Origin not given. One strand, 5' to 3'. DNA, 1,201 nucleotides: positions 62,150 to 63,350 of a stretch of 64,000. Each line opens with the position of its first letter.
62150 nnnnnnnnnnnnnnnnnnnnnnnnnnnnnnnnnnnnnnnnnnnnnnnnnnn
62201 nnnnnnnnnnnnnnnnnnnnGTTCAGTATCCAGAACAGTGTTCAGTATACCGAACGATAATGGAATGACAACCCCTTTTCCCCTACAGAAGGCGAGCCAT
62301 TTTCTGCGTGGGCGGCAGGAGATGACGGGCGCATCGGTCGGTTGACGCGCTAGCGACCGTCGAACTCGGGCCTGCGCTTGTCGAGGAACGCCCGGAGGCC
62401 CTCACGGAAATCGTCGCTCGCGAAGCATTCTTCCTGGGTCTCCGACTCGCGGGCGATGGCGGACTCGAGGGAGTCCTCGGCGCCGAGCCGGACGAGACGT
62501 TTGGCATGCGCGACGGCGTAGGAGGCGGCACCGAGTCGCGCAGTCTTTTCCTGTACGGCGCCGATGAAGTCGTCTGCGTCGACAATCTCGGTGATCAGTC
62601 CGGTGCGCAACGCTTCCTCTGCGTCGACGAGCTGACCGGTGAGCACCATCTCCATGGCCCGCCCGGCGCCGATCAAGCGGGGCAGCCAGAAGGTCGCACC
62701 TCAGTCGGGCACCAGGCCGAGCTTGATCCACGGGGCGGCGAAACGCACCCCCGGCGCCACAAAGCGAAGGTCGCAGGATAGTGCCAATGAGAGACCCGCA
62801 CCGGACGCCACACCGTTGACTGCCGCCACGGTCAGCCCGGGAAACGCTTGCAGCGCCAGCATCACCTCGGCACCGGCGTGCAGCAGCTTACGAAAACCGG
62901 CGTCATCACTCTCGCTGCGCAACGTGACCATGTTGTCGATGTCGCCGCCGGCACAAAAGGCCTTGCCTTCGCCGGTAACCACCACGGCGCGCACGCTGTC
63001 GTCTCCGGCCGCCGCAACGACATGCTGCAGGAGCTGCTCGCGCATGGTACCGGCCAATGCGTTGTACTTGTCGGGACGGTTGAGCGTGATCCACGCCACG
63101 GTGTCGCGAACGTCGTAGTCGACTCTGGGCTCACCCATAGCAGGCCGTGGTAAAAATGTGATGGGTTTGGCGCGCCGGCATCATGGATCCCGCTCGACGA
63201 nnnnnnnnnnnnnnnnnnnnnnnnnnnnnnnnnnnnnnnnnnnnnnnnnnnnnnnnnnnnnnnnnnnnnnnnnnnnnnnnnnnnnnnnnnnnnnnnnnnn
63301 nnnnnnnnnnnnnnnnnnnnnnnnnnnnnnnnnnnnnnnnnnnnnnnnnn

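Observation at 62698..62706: In-frame TGA at a conserved alignment position inside an otherwise intact crotonase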

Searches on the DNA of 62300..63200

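Call 58: search_rna_families(source=window, start=62300, end=63200, threshold=evalue, max_evalue=1)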
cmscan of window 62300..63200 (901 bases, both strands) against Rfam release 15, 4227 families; matches with E-value up to 1: 0.
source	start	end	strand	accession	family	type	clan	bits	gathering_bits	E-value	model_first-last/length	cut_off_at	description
